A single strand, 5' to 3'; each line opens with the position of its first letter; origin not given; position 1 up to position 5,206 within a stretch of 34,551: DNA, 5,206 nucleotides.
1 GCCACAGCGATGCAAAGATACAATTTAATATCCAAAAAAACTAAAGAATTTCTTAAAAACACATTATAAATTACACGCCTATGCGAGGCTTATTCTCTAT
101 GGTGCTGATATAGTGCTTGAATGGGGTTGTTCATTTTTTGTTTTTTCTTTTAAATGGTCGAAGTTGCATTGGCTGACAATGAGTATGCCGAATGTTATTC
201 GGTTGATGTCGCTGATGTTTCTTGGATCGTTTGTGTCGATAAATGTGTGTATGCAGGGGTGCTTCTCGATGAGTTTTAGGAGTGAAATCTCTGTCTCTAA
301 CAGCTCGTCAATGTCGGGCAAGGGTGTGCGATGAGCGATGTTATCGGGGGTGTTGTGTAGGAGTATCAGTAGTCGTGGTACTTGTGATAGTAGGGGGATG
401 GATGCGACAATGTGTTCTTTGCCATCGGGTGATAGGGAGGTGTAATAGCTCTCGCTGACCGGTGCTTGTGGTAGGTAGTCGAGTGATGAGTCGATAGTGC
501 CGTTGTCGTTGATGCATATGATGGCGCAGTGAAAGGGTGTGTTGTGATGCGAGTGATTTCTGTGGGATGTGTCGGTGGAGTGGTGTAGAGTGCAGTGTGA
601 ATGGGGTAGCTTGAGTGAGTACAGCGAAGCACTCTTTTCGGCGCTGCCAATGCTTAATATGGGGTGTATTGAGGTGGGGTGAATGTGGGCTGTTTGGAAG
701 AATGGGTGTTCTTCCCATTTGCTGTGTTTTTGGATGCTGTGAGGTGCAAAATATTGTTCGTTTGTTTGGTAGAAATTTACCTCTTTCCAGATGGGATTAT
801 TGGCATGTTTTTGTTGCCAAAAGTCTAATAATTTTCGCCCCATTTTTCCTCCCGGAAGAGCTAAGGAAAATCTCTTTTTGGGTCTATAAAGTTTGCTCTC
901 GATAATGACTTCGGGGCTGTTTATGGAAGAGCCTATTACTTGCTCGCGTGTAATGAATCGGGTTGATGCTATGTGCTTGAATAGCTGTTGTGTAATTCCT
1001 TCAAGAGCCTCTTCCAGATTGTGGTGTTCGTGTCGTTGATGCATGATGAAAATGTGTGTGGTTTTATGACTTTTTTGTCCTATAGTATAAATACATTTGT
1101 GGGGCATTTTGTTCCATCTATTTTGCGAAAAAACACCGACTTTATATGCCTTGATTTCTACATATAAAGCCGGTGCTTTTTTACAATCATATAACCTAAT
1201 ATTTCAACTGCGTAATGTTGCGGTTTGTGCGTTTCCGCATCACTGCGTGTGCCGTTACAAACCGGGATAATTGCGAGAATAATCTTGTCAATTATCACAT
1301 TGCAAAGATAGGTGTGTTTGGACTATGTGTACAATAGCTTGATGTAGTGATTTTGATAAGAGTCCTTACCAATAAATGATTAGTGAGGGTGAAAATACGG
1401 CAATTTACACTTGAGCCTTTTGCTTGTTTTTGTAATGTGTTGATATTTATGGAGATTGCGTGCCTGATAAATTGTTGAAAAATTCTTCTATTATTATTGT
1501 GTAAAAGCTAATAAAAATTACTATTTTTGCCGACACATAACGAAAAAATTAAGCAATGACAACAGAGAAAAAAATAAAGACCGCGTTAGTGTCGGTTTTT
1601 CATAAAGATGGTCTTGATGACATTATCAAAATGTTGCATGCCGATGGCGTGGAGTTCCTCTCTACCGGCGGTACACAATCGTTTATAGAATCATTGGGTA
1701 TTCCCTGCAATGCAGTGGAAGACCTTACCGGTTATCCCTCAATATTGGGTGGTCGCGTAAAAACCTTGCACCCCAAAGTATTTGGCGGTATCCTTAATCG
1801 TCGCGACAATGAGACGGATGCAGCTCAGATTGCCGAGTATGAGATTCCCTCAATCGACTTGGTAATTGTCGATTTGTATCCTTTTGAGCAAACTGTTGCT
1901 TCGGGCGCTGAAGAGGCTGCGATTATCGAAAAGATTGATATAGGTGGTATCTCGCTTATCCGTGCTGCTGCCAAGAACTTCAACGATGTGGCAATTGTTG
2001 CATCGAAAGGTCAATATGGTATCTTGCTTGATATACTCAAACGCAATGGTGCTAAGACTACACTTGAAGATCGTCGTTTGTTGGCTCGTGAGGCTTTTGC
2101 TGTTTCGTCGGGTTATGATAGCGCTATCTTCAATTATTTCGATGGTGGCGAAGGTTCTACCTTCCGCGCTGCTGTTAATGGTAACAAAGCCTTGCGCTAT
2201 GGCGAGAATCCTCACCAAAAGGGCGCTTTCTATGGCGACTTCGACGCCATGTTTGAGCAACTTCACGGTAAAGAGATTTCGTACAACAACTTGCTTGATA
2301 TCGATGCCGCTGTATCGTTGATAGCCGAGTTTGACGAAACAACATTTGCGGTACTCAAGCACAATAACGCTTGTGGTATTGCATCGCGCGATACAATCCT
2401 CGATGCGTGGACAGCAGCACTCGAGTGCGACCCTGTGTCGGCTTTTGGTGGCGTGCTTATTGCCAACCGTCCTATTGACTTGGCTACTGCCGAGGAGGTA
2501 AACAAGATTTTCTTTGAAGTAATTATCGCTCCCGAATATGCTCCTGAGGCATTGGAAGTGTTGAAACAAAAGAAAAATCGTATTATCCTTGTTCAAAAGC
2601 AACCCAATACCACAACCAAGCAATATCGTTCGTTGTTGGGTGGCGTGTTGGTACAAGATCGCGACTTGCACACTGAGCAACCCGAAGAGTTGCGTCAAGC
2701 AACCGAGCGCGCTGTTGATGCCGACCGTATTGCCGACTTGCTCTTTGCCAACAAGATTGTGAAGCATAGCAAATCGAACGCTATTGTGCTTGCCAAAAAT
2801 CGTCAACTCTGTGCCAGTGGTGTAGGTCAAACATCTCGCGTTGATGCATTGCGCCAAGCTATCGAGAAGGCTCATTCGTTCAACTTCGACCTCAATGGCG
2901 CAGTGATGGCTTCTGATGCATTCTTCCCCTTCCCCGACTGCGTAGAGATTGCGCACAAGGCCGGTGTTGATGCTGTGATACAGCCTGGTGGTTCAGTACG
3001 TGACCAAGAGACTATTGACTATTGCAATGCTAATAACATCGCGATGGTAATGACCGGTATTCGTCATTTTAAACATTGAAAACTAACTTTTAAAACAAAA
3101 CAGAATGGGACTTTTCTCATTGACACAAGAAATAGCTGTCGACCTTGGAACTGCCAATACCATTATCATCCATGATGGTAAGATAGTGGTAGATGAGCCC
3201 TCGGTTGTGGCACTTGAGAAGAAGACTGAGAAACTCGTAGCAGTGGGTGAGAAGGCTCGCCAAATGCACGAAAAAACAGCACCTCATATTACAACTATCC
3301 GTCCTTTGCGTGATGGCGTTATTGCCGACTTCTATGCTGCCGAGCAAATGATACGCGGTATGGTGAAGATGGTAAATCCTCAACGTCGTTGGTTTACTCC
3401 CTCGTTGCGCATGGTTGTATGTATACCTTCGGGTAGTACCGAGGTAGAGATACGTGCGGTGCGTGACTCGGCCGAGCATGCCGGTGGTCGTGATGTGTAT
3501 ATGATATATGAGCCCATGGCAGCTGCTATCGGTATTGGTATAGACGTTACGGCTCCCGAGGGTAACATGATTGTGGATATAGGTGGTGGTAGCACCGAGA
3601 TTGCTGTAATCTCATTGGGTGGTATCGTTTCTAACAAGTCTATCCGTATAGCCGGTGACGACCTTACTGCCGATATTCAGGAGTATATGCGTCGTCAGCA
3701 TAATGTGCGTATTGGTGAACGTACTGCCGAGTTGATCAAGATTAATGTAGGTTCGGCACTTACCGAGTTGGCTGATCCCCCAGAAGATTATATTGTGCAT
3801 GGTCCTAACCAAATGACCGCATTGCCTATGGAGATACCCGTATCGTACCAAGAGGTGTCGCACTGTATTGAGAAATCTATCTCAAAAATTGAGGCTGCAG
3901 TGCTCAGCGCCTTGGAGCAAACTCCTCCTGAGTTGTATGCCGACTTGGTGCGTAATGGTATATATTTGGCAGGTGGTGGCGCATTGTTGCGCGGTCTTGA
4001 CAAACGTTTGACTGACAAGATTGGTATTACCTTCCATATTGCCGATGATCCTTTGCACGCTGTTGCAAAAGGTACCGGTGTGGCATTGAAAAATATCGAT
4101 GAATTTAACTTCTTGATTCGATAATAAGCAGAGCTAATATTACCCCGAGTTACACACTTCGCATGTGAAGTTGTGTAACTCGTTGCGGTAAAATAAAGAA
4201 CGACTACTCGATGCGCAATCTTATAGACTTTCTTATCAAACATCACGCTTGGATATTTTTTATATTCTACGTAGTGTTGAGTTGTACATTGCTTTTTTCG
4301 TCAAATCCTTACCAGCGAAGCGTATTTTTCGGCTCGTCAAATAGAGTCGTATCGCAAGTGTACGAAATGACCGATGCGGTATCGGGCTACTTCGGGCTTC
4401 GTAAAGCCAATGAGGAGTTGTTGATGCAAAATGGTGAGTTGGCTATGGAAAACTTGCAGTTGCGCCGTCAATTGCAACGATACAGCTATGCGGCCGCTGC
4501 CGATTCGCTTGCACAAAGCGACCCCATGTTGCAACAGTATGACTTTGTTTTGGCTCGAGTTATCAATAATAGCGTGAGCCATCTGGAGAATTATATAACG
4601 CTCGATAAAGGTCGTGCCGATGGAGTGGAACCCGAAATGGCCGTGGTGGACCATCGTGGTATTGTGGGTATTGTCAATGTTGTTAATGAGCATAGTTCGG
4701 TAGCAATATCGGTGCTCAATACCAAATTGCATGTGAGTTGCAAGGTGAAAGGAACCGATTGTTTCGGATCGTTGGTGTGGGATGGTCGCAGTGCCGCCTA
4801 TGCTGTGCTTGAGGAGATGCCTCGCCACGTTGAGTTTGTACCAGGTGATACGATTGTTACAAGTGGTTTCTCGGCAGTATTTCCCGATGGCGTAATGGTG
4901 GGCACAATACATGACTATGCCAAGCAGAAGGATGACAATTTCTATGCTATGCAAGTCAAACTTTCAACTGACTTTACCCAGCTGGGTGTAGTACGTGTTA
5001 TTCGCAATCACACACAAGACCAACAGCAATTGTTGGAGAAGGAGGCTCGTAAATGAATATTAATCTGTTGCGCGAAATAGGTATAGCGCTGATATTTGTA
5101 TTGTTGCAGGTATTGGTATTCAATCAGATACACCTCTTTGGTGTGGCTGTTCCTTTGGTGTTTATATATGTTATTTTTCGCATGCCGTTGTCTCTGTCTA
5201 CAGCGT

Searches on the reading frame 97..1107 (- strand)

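Call 55: search_protein_families(library=pfam, proteins=[window:97-1107:-], max_evalue=0.001)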
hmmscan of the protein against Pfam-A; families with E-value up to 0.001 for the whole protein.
window:97-1107:- (336 aa): 1 family
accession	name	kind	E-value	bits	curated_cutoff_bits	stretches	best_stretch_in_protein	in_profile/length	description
PF01182.26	Glucosamine_iso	-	4.4e-08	33.7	27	1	75-170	23-121/225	Glucosamine-6-phosphate isomerases/6-phosphogluconolactonase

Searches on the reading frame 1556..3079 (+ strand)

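Call 55: search_protein_families(library=pfam, proteins=[window:1556-3079:+], max_evalue=0.001)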
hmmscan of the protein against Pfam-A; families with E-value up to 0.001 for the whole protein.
window:1556-3079:+ (507 aa): 2 families
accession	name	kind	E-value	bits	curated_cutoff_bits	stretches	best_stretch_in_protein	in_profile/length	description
PF01808.24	AICARFT_IMPCHas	-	1.6e-110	369.8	25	1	138-438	1-311/311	AICARFT/IMPCHase bienzyme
PF02142.27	MGS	-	1.1e-18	67.6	24.1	1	21-132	3-93/94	MGS-like domain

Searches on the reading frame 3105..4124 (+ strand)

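Call 55: search_protein_families(library=pfam, proteins=[window:3105-4124:+], max_evalue=0.001)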
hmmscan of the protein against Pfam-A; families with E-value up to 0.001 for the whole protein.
window:3105-4124:+ (339 aa): 5 families
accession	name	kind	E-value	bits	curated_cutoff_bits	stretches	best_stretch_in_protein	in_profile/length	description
PF06723.19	MreB_Mbl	-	1.6e-119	399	27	1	8-334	2-325/327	MreB/Mbl protein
PF14450.12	FtsA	-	5.3e-13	49.9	31.8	1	156-314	2-111/127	Cell division protein FtsA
PF00022.25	Actin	-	1.1e-09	37.8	27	1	31-201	30-192/410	Actin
PF00012.26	HSP70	-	2.3e-08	33.1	20.6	1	103-197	136-236/599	Hsp70 protein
PF11104.14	PilM_2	-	9.2e-05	22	27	0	285-326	277-317/340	Type IV pilus assembly protein PilM;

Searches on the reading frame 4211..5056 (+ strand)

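Call 55: search_protein_families(library=pfam, proteins=[window:4211-5056:+], max_evalue=0.001)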
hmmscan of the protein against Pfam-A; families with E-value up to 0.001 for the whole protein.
window:4211-5056:+ (281 aa): 1 family
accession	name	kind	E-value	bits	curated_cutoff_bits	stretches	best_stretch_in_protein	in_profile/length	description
PF04085.20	MreC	-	2.8e-38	131.4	28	1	117-264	1-146/147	Rod shape-determining protein MreC, barrel core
